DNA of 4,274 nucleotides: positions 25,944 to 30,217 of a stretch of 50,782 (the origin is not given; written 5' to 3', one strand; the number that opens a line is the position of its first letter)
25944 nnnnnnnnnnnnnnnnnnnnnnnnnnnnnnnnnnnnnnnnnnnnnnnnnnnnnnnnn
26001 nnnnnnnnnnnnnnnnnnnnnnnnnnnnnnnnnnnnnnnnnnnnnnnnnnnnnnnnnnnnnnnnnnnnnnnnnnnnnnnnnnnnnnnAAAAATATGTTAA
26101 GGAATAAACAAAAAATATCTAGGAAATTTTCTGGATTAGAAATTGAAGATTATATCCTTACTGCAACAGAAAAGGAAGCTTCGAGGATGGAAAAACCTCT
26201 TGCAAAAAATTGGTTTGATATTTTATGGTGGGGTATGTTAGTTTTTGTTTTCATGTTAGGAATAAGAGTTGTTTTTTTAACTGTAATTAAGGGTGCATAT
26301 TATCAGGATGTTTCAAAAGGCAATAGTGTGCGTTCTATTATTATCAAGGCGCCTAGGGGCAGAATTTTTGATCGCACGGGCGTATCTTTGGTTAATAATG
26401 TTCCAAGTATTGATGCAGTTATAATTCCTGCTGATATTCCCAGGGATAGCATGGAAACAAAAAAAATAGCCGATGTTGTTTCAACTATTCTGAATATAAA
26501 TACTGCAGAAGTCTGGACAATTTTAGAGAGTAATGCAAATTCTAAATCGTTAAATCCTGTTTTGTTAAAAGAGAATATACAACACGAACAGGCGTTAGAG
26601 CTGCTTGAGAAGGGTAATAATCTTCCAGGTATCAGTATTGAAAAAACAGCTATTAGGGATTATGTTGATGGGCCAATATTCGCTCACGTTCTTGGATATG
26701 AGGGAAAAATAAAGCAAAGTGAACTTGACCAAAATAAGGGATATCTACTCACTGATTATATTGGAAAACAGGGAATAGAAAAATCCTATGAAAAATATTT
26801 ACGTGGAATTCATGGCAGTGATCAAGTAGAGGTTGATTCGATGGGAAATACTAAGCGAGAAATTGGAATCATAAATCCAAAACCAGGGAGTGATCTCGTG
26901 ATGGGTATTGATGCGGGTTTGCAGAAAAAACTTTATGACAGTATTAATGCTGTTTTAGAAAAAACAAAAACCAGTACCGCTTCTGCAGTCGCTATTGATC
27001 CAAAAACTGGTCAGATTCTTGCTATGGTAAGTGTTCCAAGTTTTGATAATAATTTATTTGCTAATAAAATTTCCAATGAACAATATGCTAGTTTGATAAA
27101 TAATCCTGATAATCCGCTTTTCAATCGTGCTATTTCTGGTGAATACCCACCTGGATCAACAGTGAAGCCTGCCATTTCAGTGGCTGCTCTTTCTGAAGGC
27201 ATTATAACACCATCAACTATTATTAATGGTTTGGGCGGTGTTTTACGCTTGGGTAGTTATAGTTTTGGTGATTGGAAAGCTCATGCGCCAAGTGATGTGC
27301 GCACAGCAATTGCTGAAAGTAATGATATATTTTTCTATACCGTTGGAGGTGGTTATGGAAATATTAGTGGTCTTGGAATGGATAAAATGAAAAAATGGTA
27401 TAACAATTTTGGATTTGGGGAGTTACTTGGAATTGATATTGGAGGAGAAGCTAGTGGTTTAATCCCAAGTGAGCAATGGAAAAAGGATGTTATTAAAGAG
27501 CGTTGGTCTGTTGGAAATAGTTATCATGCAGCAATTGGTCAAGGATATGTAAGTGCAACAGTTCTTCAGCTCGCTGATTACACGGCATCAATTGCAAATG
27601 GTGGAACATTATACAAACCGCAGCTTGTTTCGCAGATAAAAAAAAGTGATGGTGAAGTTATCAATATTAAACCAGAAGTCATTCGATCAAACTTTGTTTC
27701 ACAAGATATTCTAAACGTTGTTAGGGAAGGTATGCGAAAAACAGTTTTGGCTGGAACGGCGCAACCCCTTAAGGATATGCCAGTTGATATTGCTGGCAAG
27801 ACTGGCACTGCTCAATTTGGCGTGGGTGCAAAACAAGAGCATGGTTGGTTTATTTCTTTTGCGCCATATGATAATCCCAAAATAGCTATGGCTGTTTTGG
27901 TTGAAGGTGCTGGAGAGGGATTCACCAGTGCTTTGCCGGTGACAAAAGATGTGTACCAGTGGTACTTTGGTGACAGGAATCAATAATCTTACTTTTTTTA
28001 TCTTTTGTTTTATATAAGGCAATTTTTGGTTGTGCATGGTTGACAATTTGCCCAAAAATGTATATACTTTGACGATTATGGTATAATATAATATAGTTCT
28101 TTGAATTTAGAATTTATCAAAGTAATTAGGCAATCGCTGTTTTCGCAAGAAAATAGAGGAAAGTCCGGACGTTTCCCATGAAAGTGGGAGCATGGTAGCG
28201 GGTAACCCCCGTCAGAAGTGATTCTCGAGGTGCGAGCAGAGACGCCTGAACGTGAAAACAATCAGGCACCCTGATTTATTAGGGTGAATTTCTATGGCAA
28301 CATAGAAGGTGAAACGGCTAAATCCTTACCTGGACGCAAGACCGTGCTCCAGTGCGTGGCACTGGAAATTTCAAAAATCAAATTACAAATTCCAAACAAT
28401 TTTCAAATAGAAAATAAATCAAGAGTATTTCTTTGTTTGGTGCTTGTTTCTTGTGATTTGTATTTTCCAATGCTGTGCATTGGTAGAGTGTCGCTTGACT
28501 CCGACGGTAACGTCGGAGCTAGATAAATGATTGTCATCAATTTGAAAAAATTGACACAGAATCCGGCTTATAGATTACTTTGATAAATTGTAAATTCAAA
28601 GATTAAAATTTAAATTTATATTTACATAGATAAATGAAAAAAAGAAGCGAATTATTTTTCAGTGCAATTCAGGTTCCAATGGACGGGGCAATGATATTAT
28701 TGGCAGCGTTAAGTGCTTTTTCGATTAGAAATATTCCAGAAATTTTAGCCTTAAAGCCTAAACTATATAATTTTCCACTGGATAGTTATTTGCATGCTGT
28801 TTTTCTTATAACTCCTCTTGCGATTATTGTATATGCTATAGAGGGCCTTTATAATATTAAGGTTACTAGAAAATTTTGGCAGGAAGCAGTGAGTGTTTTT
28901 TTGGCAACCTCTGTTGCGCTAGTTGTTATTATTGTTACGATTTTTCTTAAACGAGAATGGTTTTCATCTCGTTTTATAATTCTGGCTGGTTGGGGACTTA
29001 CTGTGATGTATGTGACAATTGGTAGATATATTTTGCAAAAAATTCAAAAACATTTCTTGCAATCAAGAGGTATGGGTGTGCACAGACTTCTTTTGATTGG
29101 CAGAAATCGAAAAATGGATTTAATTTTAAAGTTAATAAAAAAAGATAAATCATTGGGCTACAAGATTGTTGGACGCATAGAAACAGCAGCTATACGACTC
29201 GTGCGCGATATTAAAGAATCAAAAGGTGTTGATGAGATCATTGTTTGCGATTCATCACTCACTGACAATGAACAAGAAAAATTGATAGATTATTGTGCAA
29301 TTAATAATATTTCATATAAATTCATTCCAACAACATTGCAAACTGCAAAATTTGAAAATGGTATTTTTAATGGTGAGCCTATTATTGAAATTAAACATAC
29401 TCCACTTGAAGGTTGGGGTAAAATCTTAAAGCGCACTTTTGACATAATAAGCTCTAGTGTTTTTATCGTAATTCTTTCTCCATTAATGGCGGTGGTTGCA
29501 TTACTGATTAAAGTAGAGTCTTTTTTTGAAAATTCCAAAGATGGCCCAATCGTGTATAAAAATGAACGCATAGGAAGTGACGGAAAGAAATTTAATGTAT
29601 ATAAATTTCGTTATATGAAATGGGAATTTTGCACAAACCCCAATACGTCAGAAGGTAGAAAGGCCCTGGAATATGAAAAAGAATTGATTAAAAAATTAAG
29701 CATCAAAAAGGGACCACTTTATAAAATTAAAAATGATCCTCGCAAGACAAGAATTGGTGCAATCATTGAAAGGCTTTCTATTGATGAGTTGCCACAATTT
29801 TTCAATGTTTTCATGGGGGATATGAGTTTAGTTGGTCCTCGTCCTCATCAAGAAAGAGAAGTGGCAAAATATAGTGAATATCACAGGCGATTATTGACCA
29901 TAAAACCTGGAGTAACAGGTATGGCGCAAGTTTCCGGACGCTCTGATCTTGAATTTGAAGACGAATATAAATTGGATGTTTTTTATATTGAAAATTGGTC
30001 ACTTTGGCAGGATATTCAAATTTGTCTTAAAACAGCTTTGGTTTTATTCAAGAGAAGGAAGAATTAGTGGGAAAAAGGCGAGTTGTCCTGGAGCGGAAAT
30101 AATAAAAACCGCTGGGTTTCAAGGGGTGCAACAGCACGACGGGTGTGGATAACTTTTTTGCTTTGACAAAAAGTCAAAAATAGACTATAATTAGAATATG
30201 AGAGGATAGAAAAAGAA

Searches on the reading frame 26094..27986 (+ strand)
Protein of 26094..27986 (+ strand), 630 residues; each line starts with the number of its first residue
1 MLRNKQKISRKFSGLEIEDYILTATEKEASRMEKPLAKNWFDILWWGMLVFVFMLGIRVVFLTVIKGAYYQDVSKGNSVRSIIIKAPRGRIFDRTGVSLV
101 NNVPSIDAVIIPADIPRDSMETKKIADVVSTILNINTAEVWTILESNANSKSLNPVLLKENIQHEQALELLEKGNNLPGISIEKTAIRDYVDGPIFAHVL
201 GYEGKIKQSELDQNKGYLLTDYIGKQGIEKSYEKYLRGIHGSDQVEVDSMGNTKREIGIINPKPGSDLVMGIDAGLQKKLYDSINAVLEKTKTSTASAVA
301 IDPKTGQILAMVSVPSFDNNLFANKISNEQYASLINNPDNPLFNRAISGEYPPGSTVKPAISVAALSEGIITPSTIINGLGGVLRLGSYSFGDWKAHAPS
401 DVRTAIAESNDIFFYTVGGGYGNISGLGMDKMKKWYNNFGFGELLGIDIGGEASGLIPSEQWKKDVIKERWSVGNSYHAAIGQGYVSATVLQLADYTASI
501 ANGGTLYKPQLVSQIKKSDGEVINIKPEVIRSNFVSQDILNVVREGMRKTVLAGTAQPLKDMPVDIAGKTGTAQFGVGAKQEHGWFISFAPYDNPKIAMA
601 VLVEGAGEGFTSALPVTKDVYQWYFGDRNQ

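Call 70: search_protein_families(library=pfam, proteins=[window:26094-27986:+], max_evalue=0.00001)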
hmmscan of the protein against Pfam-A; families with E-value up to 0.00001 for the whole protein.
window:26094-27986:+ (630 aa): 2 families
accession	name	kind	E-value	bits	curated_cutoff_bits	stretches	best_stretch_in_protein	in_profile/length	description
PF00905.27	Transpeptidase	-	3.3e-67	227.3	22.1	1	297-621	2-298/299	Penicillin binding protein transpeptidase domain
PF03717.20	PBP_dimer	-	1.2e-44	153.3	24.4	1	84-256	2-178/180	Penicillin-binding Protein dimerisation domain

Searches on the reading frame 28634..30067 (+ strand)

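Call 70: search_protein_families(library=pfam, proteins=[window:28634-30067:+], max_evalue=0.00001)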
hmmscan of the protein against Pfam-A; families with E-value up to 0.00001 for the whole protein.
window:28634-30067:+ (477 aa): 1 family
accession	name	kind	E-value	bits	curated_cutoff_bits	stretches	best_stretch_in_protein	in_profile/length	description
PF02397.22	Bac_transf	-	1.9e-59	200.7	27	1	266-472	1-178/179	Bacterial sugar transferase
